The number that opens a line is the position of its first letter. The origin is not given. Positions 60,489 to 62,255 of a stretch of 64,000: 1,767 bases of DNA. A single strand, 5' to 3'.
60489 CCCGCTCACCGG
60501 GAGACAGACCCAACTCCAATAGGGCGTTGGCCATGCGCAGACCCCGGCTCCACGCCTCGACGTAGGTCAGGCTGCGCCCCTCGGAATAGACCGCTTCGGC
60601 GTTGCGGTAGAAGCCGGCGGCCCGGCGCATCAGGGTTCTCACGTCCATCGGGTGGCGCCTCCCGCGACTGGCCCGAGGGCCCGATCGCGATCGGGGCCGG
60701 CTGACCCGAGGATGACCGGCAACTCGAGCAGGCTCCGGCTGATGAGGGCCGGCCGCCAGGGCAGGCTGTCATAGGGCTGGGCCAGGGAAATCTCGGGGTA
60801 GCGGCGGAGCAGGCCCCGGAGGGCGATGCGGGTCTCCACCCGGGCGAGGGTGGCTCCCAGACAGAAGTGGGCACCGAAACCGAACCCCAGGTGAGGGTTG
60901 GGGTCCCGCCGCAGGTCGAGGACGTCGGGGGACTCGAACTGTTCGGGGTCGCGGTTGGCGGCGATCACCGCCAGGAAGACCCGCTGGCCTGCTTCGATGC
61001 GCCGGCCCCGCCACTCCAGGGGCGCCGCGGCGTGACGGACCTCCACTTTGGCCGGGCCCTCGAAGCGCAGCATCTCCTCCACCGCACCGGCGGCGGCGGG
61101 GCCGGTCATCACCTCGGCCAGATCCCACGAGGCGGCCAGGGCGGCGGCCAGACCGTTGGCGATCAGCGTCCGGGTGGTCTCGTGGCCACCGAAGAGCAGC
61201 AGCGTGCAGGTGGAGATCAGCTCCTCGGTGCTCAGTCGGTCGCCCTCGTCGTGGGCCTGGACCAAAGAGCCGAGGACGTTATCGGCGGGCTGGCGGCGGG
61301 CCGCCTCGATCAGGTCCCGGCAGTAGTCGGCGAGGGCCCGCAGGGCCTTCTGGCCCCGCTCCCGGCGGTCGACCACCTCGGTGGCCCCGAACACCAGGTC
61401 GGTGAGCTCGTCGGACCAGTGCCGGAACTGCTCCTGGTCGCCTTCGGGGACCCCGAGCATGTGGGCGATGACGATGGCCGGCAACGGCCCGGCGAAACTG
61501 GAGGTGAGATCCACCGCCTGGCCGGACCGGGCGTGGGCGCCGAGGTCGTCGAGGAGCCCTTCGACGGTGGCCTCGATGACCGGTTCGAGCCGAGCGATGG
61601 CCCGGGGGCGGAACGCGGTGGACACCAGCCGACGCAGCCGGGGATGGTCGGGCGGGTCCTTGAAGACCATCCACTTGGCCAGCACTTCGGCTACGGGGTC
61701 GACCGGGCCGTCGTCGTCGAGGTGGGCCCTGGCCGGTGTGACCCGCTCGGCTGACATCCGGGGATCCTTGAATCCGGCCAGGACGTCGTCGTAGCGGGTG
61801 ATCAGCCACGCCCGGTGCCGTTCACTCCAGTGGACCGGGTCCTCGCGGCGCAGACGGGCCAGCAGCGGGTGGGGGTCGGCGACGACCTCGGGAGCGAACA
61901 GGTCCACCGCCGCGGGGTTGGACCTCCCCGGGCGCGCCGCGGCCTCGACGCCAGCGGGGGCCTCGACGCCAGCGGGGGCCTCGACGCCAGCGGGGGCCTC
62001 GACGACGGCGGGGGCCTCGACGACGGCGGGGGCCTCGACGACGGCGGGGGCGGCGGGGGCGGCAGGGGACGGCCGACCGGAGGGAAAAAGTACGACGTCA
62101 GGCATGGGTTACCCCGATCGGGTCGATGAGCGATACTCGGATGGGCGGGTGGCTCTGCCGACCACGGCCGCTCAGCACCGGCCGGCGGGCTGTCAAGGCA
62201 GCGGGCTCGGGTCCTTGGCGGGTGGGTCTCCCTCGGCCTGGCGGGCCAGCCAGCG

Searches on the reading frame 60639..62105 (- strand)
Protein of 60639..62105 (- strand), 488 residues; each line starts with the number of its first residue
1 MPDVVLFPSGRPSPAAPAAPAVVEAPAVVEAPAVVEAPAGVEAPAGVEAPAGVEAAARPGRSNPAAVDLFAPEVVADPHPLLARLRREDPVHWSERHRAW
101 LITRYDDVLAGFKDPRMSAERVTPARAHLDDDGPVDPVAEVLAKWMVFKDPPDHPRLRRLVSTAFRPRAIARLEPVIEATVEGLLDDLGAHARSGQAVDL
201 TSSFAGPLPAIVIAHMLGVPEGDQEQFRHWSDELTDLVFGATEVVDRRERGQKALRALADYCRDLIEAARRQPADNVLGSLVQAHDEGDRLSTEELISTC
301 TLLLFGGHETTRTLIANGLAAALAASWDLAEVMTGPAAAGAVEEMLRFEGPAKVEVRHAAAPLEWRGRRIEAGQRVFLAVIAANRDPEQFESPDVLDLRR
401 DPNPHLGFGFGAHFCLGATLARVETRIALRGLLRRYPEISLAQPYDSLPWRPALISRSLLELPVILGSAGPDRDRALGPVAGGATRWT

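Call 19: search_protein_families(library=pfam, proteins=[window:60639-62105:-], max_evalue=0.001)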
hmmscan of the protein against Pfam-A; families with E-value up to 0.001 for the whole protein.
window:60639-62105:- (488 aa): 1 family
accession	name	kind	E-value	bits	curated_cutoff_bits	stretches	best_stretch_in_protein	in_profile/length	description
PF00067.27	p450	-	1e-26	94.2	22.8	2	341-436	327-432/462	Cytochrome P450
